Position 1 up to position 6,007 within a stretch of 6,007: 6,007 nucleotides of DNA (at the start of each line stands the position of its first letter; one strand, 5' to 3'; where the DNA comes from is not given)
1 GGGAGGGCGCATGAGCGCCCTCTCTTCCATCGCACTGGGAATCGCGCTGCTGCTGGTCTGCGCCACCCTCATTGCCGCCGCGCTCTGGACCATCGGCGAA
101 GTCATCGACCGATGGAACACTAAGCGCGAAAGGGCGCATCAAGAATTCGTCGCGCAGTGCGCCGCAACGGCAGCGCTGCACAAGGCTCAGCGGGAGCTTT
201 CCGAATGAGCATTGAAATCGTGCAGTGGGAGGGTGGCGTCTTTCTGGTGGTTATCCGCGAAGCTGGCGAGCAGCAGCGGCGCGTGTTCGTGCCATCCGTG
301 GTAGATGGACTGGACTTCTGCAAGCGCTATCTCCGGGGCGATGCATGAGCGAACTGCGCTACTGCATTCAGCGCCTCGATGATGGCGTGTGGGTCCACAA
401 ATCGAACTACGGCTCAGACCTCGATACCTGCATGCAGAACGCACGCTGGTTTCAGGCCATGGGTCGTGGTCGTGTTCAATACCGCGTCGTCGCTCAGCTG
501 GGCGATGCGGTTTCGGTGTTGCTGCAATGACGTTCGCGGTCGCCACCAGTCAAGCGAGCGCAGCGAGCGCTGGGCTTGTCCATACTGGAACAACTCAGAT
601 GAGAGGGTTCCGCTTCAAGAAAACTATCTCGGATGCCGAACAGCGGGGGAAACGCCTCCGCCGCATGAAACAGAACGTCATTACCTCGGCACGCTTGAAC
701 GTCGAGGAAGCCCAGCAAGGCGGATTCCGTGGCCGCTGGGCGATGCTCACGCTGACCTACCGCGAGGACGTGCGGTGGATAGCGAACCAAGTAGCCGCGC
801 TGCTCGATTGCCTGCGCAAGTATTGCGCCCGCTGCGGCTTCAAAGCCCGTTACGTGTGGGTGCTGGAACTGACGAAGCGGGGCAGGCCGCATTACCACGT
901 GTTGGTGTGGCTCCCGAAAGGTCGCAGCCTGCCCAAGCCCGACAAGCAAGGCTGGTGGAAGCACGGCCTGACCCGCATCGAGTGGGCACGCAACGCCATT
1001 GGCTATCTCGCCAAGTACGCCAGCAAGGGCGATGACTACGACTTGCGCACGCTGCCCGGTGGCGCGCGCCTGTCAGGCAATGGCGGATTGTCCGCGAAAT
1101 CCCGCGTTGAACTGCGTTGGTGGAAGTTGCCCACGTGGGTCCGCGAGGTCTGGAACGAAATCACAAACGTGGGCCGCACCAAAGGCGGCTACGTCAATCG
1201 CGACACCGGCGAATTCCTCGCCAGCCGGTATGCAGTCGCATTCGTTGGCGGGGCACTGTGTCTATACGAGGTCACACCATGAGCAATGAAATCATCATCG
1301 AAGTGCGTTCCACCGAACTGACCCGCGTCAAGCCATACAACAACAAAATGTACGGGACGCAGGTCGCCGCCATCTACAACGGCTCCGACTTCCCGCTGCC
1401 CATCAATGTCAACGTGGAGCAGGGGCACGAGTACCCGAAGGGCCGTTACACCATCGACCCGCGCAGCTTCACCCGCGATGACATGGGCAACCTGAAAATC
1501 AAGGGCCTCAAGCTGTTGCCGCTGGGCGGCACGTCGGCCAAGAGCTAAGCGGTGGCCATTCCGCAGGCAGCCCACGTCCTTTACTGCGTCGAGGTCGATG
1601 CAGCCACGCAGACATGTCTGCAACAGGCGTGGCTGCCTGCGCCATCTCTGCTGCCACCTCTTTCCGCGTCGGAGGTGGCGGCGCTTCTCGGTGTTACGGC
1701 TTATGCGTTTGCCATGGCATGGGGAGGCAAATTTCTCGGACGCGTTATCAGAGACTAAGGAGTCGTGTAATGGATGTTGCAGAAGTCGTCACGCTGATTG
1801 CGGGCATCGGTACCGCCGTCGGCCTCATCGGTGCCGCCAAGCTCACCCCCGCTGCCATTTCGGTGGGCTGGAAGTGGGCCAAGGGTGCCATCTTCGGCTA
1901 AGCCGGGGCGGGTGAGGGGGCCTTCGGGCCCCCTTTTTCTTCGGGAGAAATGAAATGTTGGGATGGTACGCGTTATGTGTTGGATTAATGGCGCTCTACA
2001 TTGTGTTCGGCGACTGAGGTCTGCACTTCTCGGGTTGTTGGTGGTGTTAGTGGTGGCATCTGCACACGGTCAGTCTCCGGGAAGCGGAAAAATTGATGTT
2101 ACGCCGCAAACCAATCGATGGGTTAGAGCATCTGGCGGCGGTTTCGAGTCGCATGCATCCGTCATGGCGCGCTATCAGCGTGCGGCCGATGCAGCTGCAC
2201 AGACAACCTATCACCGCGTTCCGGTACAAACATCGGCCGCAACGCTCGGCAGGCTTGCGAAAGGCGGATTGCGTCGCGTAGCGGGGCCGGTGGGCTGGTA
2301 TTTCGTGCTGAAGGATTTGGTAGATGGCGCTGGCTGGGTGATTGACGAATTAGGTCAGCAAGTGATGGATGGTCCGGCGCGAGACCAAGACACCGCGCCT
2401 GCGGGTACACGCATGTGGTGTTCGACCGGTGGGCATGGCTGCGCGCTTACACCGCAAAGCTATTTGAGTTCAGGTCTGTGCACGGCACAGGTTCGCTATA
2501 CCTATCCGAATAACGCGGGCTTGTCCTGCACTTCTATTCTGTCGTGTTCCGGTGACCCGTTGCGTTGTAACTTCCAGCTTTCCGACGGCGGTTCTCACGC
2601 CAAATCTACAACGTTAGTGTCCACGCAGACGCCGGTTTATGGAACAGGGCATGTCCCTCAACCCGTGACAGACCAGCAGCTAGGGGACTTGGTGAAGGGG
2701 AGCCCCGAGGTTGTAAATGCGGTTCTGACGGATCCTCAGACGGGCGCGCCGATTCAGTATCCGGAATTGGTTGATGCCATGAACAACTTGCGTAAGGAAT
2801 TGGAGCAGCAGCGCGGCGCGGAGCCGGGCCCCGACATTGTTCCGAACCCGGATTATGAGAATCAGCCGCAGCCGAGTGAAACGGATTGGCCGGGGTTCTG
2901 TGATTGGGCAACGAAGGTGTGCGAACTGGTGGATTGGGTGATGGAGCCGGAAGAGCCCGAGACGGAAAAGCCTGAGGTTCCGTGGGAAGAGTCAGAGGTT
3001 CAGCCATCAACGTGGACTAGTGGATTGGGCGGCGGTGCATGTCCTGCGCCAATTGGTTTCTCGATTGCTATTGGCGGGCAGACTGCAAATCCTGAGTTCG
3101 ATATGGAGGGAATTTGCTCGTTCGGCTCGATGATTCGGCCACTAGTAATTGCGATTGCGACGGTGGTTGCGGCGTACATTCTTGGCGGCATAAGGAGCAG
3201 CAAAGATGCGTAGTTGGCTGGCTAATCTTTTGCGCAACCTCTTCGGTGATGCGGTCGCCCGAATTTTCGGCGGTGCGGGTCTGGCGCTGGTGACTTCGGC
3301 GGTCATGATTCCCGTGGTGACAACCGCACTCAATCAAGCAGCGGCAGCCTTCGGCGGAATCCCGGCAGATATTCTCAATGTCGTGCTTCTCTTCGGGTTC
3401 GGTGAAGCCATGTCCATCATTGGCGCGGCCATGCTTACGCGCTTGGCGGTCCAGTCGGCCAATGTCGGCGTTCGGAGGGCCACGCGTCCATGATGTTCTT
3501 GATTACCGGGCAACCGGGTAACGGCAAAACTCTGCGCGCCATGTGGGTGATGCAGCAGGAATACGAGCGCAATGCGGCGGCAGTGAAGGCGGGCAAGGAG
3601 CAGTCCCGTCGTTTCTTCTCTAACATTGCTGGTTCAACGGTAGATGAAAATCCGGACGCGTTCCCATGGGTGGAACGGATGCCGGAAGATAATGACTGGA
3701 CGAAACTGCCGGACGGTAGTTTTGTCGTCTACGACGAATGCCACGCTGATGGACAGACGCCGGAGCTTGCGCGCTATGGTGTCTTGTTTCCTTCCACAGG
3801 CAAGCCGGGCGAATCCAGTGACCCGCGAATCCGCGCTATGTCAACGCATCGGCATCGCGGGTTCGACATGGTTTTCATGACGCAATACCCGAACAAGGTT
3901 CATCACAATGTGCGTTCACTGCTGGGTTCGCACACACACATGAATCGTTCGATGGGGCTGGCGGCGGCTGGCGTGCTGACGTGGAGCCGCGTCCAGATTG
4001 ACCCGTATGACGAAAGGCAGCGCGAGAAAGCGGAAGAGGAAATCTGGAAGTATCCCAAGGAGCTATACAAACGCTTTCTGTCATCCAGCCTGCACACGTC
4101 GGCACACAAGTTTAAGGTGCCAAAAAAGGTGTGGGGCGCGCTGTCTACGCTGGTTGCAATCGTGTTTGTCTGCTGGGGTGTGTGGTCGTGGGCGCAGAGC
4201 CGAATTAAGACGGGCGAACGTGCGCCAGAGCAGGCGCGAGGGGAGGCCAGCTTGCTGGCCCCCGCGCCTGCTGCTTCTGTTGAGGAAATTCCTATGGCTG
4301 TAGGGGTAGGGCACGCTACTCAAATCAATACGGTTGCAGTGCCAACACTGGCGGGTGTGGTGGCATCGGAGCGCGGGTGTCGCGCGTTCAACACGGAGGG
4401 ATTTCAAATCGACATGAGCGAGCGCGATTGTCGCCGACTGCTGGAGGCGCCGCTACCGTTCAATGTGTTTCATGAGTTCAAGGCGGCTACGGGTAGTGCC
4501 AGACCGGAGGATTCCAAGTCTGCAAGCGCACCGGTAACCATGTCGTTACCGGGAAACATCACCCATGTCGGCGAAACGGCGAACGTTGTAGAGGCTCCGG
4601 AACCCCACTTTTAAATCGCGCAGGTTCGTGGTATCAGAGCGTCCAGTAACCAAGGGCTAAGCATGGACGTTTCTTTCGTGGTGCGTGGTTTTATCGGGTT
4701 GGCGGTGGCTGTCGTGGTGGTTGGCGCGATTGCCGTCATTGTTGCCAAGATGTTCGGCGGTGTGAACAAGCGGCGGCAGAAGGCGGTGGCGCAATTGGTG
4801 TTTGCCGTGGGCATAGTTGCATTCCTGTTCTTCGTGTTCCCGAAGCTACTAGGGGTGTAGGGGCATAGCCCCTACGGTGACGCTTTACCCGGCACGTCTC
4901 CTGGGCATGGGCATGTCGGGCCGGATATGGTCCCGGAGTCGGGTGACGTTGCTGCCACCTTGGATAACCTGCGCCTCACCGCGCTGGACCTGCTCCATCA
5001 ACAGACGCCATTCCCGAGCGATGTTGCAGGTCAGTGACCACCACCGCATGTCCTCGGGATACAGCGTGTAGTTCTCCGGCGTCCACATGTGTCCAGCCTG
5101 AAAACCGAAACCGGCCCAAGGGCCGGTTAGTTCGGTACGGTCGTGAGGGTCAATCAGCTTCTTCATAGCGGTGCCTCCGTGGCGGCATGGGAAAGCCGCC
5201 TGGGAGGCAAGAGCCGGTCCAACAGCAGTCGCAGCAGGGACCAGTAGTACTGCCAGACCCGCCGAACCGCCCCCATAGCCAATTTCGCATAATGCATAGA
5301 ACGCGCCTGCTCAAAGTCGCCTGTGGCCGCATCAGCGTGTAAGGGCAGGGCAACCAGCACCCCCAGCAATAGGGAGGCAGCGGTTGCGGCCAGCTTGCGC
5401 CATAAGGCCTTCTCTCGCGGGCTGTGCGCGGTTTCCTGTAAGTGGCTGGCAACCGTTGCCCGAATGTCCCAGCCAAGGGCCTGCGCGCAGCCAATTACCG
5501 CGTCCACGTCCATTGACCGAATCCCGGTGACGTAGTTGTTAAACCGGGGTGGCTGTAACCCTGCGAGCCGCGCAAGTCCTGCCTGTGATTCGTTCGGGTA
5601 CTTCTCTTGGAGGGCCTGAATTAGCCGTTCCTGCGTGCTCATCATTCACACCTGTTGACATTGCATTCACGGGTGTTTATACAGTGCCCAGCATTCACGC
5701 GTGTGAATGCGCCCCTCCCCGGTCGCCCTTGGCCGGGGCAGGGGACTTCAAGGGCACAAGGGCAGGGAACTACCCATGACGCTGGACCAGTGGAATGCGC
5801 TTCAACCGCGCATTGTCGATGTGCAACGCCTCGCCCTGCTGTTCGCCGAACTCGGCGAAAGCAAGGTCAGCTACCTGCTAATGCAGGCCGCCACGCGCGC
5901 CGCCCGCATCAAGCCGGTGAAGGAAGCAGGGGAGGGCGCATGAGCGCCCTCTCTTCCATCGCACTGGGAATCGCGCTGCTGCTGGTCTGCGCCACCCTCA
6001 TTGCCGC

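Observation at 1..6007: Window closes on itself: a complete 5,929-bp inovirus unit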

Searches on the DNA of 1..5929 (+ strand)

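Call 4: search_dna_similar(query=window:1-5929:+, collection=phages, mode=near, max_rows=25)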
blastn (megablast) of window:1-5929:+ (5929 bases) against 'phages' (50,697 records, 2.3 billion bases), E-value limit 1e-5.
No match.

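Call 6: search_dna_similar(query=window:1-5929:+, collection=phages, mode=distant, max_rows=25)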
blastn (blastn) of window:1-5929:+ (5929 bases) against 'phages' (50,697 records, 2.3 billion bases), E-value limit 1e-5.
Records with a match: 7; places in all: 7; records where one place covers at least 80% of the query: 0.
Best place of each record, by identity: 60-80% 7.
By first word of the organism name: Xanthomonas 4; Stenotrophomonas 2; Vibrio 1.
By host as written in the record: Stenotrophomonas maltophilia 2; Xanthomonas axonopodis pv. citri 2; Xanthomonas vesicatoria 1; - 1; Xanthomonas campestris 1.
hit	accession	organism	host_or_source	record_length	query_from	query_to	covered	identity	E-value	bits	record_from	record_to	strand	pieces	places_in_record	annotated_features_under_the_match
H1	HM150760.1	Stenotrophomonas phage phiSHP2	Stenotrophomonas maltophilia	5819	1828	4145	14%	70.5%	2e-81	376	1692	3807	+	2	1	hypothetical protein (x3) | Zot protein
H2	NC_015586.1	Stenotrophomonas phage phiSHP2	Stenotrophomonas maltophilia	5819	1828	4145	14%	70.5%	2e-81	376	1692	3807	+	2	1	hypothetical protein (x3) | Zot protein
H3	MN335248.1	Vibrio phage XacF13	Xanthomonas vesicatoria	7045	4995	5156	3%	69.8%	4e-9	73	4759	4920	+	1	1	hypothetical protein (x2) | terminator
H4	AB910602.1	Xanthomonas phage XacF1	Xanthomonas axonopodis pv. citri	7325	4996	5133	2%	73.4%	1e-9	74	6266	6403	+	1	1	hypothetical protein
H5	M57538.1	Xanthomonas phage Cf1c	-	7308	4996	5133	2%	73.4%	1e-9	74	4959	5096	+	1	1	none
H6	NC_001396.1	Xanthomonas phage Cf1c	Xanthomonas campestris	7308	4996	5133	2%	73.4%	1e-9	74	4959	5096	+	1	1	hypothetical protein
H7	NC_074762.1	Xanthomonas phage XacF1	Xanthomonas axonopodis pv. citri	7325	4996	5133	2%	73.4%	1e-9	74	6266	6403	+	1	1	hypothetical protein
